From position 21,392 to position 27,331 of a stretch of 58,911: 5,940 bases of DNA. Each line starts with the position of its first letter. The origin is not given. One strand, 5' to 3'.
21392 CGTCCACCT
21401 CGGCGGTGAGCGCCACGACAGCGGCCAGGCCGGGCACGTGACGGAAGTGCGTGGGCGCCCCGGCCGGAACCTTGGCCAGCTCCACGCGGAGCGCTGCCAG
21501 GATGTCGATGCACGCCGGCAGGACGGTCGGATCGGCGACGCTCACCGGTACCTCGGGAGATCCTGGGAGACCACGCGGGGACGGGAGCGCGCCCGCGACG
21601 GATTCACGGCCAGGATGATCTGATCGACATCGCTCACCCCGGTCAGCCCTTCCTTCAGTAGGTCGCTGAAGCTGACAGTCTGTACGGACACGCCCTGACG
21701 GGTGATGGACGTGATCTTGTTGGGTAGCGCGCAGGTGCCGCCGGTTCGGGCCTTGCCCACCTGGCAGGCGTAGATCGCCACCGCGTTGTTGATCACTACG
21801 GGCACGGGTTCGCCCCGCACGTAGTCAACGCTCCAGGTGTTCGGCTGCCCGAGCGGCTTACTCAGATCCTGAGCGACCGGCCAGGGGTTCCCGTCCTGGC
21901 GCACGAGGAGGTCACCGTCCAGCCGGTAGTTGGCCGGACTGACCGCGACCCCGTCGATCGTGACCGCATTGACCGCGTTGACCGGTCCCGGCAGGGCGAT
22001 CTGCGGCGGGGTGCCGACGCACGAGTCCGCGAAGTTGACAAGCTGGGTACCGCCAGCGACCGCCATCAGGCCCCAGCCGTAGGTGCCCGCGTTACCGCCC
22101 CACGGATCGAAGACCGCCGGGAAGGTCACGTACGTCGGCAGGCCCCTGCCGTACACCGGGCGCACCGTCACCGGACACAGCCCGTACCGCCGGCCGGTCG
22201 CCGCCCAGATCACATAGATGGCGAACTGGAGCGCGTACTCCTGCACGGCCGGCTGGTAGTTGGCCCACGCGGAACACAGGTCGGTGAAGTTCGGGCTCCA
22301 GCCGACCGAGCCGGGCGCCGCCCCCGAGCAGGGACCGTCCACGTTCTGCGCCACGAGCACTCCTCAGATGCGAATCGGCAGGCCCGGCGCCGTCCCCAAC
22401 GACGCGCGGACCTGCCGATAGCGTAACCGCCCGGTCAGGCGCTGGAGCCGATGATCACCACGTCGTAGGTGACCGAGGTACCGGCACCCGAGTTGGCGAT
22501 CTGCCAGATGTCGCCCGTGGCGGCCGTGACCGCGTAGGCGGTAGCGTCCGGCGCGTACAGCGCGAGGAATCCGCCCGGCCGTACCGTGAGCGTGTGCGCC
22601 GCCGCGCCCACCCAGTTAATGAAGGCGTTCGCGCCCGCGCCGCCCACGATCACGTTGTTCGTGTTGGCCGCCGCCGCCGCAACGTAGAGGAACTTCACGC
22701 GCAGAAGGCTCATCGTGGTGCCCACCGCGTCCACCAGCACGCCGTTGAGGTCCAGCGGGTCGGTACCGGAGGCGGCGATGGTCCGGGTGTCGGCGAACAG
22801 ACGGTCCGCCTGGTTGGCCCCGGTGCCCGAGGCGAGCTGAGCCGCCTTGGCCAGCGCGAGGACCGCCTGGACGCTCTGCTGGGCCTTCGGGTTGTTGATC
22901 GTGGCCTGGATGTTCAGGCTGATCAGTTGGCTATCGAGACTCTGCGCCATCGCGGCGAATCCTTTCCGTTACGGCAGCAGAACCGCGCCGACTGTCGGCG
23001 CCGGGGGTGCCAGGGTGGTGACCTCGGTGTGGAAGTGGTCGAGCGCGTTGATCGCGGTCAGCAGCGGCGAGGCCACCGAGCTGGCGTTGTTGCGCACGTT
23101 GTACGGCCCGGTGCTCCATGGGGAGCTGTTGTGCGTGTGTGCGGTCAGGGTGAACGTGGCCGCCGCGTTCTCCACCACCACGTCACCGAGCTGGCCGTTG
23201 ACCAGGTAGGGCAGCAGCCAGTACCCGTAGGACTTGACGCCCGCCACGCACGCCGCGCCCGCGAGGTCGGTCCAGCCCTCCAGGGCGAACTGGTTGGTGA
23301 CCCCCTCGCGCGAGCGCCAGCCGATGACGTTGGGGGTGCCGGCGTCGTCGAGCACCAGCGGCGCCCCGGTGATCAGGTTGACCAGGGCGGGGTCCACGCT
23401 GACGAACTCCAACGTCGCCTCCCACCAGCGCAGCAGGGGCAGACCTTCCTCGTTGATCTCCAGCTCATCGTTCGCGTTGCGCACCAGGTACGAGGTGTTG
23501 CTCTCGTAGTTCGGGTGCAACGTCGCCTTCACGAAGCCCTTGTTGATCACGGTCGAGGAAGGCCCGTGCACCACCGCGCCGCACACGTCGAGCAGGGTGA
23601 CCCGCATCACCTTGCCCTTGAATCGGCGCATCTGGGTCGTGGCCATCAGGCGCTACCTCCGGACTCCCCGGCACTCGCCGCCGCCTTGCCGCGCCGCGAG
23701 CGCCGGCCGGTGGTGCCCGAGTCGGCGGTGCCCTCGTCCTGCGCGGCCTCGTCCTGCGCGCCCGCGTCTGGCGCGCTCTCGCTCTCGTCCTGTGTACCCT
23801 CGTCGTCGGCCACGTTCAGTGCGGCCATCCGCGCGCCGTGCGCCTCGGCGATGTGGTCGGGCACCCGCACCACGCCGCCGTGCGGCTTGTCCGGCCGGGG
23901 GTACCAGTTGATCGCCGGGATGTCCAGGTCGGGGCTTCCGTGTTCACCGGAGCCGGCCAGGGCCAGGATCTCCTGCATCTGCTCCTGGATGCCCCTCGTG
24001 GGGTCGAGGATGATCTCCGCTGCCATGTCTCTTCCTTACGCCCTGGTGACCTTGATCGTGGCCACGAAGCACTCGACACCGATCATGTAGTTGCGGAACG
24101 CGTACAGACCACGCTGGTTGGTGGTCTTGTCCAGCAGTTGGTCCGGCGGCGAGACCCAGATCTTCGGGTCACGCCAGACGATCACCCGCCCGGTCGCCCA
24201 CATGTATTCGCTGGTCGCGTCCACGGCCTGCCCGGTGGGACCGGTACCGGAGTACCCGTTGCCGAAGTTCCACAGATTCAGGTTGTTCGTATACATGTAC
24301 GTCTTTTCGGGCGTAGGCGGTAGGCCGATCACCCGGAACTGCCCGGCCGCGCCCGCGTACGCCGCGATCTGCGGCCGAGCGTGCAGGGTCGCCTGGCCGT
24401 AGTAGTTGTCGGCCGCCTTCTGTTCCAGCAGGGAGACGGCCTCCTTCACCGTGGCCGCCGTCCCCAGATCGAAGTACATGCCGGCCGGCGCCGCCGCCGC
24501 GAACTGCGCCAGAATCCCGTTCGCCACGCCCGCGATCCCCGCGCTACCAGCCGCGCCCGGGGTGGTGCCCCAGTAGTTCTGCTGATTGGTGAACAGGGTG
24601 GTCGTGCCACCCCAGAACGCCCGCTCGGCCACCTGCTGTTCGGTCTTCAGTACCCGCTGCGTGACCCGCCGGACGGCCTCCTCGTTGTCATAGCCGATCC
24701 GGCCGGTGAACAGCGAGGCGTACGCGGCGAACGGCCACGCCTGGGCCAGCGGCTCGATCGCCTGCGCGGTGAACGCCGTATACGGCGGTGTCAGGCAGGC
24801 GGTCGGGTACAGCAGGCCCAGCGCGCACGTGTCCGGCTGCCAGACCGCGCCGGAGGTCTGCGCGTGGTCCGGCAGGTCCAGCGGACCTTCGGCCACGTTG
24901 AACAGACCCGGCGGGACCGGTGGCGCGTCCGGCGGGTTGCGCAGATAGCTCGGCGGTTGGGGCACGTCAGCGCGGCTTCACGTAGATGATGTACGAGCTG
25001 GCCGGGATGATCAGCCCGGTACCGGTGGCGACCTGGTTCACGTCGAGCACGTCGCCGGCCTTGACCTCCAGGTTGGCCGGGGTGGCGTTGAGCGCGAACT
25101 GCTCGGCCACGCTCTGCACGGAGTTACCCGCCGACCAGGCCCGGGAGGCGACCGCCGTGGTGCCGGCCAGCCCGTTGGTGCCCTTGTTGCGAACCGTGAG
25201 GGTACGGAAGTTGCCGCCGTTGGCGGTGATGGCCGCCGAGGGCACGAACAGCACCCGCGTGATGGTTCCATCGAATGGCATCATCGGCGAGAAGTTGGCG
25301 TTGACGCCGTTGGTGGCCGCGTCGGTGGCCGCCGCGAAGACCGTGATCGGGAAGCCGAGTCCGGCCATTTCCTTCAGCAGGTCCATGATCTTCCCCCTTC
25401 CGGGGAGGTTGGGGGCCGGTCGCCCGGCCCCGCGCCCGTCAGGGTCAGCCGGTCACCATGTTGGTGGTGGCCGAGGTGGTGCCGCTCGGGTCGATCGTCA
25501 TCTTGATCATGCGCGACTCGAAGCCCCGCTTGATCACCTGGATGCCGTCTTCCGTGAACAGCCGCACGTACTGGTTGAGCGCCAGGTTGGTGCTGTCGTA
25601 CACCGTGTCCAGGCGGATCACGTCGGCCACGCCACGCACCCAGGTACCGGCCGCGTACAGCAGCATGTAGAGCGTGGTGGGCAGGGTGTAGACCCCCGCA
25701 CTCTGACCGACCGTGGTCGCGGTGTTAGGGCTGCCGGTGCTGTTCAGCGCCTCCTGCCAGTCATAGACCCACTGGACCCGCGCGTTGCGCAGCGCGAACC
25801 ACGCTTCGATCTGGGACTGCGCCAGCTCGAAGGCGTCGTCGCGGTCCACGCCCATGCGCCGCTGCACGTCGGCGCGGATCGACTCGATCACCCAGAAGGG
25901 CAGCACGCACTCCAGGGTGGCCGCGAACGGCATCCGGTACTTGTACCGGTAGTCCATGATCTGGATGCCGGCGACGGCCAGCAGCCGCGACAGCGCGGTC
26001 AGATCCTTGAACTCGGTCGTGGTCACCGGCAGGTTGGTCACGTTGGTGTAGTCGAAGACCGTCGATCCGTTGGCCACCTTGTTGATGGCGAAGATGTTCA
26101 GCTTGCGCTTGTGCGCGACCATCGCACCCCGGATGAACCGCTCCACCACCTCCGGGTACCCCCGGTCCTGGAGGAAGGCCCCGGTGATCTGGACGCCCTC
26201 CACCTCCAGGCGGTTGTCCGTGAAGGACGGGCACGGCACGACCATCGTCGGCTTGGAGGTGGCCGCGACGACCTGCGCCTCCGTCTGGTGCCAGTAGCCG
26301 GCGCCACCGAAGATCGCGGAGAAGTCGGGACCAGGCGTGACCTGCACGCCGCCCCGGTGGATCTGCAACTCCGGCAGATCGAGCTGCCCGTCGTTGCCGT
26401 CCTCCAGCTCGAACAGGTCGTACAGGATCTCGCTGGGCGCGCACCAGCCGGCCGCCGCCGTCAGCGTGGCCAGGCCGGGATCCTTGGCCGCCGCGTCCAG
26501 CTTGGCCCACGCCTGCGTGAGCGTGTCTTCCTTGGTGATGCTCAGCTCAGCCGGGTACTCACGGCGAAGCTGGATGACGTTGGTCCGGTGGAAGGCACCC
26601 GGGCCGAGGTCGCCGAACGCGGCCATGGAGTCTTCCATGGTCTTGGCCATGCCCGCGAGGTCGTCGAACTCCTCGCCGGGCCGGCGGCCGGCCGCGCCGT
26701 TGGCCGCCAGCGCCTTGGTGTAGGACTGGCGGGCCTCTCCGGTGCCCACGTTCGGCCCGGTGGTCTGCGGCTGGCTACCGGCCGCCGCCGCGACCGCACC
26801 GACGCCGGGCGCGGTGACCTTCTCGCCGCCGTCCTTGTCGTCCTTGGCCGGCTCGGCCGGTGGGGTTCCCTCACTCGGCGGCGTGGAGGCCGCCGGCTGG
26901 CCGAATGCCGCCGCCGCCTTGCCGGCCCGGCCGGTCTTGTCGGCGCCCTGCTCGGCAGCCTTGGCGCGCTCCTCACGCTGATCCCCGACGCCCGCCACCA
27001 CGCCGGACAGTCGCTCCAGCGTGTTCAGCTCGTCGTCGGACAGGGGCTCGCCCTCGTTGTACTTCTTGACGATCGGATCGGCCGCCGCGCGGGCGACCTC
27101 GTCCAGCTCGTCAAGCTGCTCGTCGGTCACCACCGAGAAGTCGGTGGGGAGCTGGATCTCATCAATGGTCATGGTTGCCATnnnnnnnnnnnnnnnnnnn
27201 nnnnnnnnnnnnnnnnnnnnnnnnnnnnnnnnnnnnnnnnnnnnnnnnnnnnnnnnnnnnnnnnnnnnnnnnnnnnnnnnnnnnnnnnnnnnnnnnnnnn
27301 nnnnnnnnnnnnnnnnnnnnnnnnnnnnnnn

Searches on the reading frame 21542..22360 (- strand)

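Call 49: search_protein_families(library=phrogs, proteins=[window:21542-22360:-], max_evalue=0.001)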
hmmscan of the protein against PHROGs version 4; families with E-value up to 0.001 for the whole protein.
window:21542-22360:- (272 aa): 1 family
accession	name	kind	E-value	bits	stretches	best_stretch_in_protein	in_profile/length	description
phrog_783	-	connector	4.3e-67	227.1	1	26-270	9-250/254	head-tail adaptor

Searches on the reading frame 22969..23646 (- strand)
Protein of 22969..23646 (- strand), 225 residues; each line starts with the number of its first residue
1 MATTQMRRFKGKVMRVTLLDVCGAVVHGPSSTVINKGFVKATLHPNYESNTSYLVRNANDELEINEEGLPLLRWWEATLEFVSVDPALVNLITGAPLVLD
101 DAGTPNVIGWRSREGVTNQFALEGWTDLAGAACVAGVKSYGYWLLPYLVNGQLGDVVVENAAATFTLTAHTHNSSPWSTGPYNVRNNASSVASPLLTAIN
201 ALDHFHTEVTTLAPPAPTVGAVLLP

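Call 49: search_protein_families(library=phrogs, proteins=[window:22969-23646:-], max_evalue=0.001)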
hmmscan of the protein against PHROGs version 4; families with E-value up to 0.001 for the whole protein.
window:22969-23646:- (225 aa): 1 family
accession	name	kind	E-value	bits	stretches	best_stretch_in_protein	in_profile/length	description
phrog_792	-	tail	2.8e-63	215.2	1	3-224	3-228/350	major tail protein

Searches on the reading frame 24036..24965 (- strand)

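Call 49: search_protein_families(library=phrogs, proteins=[window:24036-24965:-], max_evalue=0.001)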
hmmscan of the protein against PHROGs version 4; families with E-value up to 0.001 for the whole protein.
window:24036-24965:- (309 aa): 1 family
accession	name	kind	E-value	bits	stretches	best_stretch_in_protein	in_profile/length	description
phrog_779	-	unknown function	3.3e-30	106.3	1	4-308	9-273/284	-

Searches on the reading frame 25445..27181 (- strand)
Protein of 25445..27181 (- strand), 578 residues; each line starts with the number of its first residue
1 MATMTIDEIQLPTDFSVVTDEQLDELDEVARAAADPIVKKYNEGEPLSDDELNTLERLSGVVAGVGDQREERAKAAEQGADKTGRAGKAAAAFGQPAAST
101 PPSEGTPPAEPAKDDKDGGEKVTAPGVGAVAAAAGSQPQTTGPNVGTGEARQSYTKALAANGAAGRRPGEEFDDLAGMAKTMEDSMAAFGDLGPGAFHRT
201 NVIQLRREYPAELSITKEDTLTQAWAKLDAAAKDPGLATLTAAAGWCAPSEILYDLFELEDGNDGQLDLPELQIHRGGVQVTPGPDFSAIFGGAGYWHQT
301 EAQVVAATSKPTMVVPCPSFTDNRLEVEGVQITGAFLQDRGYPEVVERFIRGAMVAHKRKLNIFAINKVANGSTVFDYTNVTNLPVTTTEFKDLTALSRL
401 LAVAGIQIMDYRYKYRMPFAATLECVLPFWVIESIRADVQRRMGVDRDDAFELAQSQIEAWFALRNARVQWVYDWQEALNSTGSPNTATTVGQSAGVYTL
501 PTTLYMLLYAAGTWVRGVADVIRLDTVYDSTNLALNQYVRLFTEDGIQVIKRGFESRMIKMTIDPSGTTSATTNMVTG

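Call 49: search_protein_families(library=phrogs, proteins=[window:25445-27181:-], max_evalue=0.001)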
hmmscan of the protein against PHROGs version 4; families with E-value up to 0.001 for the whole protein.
window:25445-27181:- (578 aa): 2 families
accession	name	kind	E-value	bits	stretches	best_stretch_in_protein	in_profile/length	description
phrog_777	-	head and packaging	5.6e-126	423.1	1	9-574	4-574/580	major head protein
phrog_20604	-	head and packaging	0.00094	20.4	0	239-285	2-48/76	virion structural protein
